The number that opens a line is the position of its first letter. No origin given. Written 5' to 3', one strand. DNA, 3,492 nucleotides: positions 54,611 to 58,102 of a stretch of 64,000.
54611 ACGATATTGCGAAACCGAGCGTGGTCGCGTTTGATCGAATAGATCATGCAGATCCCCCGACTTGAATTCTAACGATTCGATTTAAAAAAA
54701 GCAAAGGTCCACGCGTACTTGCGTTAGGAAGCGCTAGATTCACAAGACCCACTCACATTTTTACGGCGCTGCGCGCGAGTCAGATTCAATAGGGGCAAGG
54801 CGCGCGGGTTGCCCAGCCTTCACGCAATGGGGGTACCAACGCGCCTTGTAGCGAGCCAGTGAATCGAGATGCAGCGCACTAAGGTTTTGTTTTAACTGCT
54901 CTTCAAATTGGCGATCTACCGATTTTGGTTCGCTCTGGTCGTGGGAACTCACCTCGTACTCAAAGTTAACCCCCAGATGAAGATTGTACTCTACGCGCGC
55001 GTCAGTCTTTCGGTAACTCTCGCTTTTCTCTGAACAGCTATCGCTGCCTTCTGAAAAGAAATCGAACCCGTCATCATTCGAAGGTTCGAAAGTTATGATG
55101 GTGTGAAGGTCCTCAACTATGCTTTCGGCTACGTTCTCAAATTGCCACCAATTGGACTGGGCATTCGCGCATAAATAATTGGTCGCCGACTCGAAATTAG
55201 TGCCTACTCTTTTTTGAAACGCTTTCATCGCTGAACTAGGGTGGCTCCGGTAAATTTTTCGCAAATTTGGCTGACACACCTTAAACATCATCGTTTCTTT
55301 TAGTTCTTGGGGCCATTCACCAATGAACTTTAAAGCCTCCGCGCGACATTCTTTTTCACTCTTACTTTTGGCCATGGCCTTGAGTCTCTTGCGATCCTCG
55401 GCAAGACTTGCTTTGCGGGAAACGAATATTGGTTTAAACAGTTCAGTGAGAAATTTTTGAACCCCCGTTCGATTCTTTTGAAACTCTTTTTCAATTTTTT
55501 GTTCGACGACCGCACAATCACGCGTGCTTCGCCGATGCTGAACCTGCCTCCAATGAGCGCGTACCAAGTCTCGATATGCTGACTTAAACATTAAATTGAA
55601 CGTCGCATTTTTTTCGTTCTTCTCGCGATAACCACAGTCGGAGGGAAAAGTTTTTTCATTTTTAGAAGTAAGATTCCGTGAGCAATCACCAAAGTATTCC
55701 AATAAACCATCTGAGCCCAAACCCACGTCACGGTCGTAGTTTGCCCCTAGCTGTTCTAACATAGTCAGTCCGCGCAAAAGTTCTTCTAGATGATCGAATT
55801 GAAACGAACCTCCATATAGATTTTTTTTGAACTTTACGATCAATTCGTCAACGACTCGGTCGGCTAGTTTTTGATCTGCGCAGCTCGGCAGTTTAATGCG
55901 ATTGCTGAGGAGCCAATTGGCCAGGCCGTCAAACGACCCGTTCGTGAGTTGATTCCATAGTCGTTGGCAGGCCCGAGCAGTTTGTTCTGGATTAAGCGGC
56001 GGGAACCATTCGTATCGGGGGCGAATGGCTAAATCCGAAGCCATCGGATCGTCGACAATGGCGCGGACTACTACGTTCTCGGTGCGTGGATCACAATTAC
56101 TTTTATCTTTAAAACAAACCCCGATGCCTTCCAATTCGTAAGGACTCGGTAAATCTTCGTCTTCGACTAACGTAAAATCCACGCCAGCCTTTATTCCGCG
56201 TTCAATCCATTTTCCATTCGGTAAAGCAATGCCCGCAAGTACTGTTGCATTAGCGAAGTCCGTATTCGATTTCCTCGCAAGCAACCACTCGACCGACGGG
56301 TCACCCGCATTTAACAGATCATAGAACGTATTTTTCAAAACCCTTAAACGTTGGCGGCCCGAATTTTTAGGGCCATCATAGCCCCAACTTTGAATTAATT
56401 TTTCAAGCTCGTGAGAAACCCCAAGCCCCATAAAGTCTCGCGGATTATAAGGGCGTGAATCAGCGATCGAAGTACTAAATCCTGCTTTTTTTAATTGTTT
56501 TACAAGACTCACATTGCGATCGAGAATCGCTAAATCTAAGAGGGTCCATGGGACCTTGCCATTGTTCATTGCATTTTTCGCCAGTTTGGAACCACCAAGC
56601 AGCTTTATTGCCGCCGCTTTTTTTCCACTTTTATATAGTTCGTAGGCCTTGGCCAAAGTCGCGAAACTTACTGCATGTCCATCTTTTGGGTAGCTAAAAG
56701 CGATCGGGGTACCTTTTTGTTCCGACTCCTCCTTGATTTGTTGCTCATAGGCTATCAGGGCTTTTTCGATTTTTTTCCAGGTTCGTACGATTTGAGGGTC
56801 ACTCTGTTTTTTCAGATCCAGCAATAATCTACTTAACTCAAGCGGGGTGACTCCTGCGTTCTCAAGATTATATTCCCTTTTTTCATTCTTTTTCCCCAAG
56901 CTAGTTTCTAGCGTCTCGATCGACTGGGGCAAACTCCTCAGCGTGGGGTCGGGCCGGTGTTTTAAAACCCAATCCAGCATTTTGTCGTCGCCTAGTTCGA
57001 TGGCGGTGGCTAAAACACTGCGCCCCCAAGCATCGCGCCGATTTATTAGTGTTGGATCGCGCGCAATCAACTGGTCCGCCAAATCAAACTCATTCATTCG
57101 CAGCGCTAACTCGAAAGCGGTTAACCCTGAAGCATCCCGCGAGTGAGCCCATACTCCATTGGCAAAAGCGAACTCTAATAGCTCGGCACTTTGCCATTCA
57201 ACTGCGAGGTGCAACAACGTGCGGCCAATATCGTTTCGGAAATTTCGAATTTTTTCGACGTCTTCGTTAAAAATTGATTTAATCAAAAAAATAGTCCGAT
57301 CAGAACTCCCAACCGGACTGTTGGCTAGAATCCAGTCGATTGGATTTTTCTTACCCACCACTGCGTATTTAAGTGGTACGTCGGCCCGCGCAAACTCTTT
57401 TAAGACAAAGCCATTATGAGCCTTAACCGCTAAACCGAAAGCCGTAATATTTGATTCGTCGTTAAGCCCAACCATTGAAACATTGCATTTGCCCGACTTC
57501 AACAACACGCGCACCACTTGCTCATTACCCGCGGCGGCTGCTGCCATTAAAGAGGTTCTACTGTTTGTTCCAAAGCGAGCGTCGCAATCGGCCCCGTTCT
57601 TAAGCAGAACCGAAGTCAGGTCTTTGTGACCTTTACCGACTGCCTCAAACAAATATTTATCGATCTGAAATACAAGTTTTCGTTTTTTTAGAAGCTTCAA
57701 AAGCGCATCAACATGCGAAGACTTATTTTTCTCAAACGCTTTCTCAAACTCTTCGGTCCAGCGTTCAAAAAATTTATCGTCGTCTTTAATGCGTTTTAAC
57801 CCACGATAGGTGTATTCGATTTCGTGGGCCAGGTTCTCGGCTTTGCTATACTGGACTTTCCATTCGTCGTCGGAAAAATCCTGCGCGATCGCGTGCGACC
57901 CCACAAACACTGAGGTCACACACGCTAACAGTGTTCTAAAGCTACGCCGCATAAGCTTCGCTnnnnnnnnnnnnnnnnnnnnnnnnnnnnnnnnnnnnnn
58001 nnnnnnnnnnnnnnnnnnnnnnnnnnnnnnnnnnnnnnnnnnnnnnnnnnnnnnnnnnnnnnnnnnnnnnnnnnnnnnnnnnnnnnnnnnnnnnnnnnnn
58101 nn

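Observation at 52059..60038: Secreted ankyrin-repeat protein (about 1064 aa) inserted inside the conserved prkA-yeaH-spoVR stress module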

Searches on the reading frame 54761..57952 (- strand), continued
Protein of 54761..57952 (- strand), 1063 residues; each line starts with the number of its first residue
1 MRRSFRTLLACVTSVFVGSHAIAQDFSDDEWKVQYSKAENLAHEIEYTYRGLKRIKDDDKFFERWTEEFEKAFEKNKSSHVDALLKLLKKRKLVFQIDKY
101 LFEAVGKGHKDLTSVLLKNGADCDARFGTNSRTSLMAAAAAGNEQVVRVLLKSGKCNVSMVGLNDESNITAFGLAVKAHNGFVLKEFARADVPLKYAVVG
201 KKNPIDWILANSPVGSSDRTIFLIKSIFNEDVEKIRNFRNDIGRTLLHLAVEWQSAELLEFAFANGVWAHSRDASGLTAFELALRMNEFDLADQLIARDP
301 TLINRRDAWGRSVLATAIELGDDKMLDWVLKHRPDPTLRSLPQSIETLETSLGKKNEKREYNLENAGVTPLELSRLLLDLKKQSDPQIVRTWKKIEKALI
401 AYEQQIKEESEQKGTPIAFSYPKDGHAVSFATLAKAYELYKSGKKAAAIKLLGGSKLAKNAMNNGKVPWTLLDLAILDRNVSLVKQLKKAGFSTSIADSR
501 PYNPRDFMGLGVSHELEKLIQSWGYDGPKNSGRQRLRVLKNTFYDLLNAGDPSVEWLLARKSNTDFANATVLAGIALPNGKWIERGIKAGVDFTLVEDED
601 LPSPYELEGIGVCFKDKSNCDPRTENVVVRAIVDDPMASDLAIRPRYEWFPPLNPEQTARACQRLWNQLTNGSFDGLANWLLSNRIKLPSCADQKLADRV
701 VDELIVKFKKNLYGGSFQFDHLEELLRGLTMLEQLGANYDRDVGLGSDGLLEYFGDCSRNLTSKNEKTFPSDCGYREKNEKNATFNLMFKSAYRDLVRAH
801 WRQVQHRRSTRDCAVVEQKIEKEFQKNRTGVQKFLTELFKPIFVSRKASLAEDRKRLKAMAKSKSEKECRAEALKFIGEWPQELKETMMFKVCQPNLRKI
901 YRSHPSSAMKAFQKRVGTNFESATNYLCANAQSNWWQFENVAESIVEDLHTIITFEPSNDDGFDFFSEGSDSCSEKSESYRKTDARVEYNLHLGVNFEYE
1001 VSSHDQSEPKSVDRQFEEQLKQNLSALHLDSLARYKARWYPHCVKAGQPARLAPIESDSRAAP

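Call 52: find_encoding_contigs(protein=P0011, flank=10000, max_places=6)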
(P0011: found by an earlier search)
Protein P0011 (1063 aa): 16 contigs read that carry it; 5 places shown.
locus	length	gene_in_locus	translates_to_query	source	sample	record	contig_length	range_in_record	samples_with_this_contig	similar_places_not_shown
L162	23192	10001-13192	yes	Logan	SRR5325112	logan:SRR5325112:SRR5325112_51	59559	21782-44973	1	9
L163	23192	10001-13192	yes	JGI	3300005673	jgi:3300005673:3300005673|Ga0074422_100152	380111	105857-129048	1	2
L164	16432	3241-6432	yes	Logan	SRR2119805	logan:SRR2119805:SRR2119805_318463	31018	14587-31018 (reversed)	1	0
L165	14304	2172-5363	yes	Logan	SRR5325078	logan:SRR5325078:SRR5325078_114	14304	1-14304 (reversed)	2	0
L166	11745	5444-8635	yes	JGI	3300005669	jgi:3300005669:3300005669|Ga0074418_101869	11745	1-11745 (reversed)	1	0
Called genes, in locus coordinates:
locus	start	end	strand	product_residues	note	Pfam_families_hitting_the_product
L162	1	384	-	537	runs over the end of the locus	PF09852:DUF2079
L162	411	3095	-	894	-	PF07517:SecA_DEAD, PF00270:DEAD (faint), PF01043:SecA_PP_bind, PF21090:P-loop_SecA, PF07516:SecA_SW, PF02810:SEC-C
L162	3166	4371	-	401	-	-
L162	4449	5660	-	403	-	PF01551:Peptidase_M23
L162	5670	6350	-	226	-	PF00481:PP2C, PF07228:SpoIIE, PF13672:PP2C_2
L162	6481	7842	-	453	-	PF01523:PmbA_TldD_1st, PF19290:PmbA_TldD_2nd, PF19289:PmbA_TldD_3rd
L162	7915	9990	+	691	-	PF08298:AAA_PrkA, PF06798:PrkA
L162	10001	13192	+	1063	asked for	PF12796:Ank_2 (weak), PF13606:Ank_3 (faint), PF00023:Ank (faint), PF13637:Ank_4 (weak), PF13857:Ank_5 (faint)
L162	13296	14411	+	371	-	PF04285:DUF444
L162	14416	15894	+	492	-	PF04293:SpoVR, PF24755:SpoVR_C (weak)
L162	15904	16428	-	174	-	-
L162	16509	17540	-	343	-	PF00849:PseudoU_synth_2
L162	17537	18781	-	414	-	PF03562:MltA, PF06725:3D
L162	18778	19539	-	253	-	-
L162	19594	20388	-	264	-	PF13677:MotB_plug, PF00691:OmpA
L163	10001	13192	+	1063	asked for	PF12796:Ank_2 (weak), PF13606:Ank_3 (faint), PF00023:Ank (faint), PF13637:Ank_4 (weak), PF13857:Ank_5 (faint)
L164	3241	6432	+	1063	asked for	PF12796:Ank_2 (weak), PF13606:Ank_3 (faint), PF00023:Ank (faint), PF13637:Ank_4 (weak), PF13857:Ank_5 (faint)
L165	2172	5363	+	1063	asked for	PF12796:Ank_2 (weak), PF13606:Ank_3 (faint), PF00023:Ank (faint), PF13637:Ank_4 (weak), PF13857:Ank_5 (faint)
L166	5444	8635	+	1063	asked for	PF12796:Ank_2 (weak), PF13606:Ank_3 (faint), PF00023:Ank (faint), PF13637:Ank_4 (weak), PF13857:Ank_5 (faint)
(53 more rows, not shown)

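Call 65: search_protein_families(library=phrogs, proteins=[window:54764-57952:-], max_evalue=1)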
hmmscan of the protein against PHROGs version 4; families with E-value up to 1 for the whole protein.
window:54764-57952:- (1063 aa): 2 families
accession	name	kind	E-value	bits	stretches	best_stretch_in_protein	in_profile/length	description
phrog_9049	-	unknown function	5.9e-14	49.9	1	56-337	3077-3350/4700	-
phrog_9262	-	unknown function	1.2e-09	39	1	61-163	10-105/253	-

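Call 83: find_encoding_contigs(protein=P0010, flank=2000, max_places=3)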
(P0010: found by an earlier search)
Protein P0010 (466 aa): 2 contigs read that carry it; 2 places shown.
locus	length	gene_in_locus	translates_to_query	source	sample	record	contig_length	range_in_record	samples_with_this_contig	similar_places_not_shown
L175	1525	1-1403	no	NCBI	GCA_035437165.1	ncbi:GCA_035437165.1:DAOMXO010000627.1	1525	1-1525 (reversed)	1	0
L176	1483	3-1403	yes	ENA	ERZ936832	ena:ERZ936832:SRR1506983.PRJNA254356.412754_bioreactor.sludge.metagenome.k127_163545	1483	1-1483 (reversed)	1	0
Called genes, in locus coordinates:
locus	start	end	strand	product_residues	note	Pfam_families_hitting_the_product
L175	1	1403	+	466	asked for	?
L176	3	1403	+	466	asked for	?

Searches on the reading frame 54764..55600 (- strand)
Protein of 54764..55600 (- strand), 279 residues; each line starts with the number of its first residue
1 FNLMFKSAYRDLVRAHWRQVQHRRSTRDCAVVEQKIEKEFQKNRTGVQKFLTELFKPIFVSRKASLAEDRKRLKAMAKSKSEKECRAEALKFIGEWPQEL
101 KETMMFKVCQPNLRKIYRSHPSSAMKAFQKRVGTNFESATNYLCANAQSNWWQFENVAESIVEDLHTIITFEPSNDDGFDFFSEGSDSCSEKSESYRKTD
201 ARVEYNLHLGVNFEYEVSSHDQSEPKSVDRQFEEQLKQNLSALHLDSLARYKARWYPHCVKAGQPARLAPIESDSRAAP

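Call 18: search_protein_families(library=pfam, proteins=[window:54764-55600:-], max_evalue=10)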
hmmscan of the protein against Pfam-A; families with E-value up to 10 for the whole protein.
window:54764-55600:- (279 aa): 3 families
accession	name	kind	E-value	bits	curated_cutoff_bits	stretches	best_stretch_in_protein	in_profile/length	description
PF09447.15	Cnl2_NKP2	-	0.03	14.8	27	1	1-41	24-65/65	Cnl2/NKP2 family protein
PF04551.19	GcpE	-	0.25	10.7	32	1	130-211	121-196/343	GcpE protein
PF13233.12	Complex1_LYR_2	-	8.2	7.6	22.3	1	6-69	2-36/80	Complex1_LYR-like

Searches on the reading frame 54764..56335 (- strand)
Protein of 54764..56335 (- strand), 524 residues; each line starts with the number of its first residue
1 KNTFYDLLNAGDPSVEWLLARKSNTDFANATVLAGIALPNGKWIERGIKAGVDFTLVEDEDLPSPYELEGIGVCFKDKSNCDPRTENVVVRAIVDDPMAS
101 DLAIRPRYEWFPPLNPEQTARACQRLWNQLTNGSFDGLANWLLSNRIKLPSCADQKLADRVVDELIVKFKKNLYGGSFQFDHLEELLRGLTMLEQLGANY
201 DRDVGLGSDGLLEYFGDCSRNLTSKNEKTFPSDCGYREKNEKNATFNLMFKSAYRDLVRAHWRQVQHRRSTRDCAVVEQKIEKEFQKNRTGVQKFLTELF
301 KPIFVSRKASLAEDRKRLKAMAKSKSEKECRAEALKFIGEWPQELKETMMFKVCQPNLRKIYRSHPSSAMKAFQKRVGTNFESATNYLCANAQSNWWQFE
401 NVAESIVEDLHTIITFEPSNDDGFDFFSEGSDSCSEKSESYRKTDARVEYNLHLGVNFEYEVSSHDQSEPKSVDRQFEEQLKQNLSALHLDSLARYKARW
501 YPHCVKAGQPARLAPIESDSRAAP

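Call 17: search_solved_structures(query=window:54764-56335:-, max_evalue=10)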
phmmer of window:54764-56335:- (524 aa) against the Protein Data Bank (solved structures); distinct sequences matched with E-value up to 10: 3.
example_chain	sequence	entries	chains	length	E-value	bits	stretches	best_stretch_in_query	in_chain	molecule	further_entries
7p47_B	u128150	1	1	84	0.43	12.4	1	269-331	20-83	Structural maintenance of chromosomes protein 5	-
3s35_X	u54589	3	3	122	0.57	12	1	444-506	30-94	Vascular endothelial growth factor receptor 2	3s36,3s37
3zhn_A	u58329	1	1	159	2.1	10.2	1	241-267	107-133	PA_0080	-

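Call 18: search_protein_families(library=pfam, proteins=[window:54764-56335:-], max_evalue=10)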
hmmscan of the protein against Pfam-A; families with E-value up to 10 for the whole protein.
window:54764-56335:- (524 aa): 1 family
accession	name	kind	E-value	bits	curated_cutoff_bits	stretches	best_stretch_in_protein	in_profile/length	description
PF09447.15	Cnl2_NKP2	-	0.031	14.8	27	1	245-286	23-65/65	Cnl2/NKP2 family protein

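Call 46: find_homologous_proteins(query=window:54764-56155:-, max_evalue=10)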
Query window:54764-56155:-: 6774 candidates shared short words with the query, none scored E <= 10.

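Call 54: predict_structure(protein=window:54764-56035:-)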
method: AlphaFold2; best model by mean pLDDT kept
length: 424 residues; sequences in the alignment: 1
mean_pLDDT: 39.7   pTM: 0.27
mean pLDDT of the five models: 39.7, 33.9, 32.7, 32.0, 31.0
residues with pLDDT >= 90: 0; 70-90: 0; 50-70: 66; < 50: 358
segments of 3 or more residues with pLDDT < 50: 1-14, 43-46, 49-51, 75-87, 95-97, 100-215, 227-424
pLDDT, mean of each block of 10 residues (from residue 1): 30 52 61 55 49 55 58 45 47 51 43 44 38 36 33 37 33 34 36 33 34 47 45 43 37 33 33 34 38 37 35 30 30 31 29 30 37 41 38 40 44 34 28
secondary structure, 60 per line:
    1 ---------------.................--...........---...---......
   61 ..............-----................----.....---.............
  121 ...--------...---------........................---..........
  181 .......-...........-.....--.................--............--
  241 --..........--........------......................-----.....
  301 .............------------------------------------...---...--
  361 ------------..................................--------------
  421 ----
elements in order: H16-32 H35-45 H55-74 H80-95 H100-104 H108-123 H144-167 H171-187 H189-199 H201-205 H208-224 H227-238 H243-252 H255-262 H269-290 H296-313 E350-352 E356-358 H373-406

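Call 65: search_protein_families(library=phrogs, proteins=[window:54764-56155:-], max_evalue=1)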
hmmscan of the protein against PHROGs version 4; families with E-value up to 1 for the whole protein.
window:54764-56155:- (464 aa): 2 families
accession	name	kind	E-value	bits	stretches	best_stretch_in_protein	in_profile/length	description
phrog_4109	-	unknown function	0.22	12.2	1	324-378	130-185/193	-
phrog_37426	-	unknown function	0.44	11.7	1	205-276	38-101/144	-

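Call 66: search_protein_families(library=ncbifam, proteins=[window:54764-56155:-], max_evalue=1)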
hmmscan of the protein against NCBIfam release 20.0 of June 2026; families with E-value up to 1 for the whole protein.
window:54764-56155:- (464 aa): 1 family
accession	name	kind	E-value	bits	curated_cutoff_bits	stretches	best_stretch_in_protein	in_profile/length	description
NF001645.0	PRK00420.1-2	equivalog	1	9.5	162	0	156-184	28-56/106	hypothetical protein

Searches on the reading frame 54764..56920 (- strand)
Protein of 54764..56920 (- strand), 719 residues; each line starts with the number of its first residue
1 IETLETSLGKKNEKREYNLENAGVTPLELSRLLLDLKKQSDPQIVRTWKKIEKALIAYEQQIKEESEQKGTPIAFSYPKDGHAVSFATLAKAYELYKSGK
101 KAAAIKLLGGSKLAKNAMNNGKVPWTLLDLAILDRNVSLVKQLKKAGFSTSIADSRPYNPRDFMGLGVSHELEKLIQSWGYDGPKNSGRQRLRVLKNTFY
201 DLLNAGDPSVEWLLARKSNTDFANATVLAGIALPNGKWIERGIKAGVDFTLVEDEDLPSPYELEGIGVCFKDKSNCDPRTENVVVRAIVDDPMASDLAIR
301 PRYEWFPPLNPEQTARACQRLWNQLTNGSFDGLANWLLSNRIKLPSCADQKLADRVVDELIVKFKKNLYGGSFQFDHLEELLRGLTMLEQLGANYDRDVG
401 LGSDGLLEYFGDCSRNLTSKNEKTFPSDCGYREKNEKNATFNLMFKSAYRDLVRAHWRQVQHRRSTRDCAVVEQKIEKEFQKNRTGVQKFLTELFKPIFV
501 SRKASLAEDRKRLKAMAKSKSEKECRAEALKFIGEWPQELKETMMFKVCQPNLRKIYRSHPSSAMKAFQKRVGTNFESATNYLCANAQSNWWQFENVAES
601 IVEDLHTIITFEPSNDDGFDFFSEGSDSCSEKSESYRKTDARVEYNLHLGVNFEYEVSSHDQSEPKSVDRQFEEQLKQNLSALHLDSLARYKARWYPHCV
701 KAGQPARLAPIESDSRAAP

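Call 21: search_protein_representatives(protein=window:54764-56920:-)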
Query: 719 residues. Proteins with E-value up to 0.001 (for the whole library): 1; up to 1e-10: 1; up to 1e-30: 1. The best 1 are listed.
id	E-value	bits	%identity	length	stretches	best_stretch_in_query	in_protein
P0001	0.0e+00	1650.5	100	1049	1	1-719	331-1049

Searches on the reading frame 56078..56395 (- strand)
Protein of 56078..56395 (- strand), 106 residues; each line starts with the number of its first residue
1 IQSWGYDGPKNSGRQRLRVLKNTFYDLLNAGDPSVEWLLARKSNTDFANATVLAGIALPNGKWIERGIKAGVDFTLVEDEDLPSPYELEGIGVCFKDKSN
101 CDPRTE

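Call 40: search_protein_families(library=pfam, proteins=[window:56078-56395:-], max_evalue=1)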
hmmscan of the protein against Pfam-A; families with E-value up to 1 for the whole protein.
window:56078-56395:- (106 aa): 0 families

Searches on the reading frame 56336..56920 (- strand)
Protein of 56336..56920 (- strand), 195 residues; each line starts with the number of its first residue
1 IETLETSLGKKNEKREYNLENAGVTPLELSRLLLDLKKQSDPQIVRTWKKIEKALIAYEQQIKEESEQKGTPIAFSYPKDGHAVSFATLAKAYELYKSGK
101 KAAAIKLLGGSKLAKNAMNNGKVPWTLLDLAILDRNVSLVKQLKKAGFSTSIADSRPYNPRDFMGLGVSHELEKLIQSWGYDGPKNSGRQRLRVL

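Call 18: search_protein_families(library=pfam, proteins=[window:56336-56920:-], max_evalue=10)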
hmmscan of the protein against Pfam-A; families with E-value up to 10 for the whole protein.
window:56336-56920:- (195 aa): 1 family
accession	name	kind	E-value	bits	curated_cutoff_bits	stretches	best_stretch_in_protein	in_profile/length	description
PF22291.1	DUF6964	-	0.13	12.5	24.5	0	19-27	16-24/36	Family of unknown function (DUF6964)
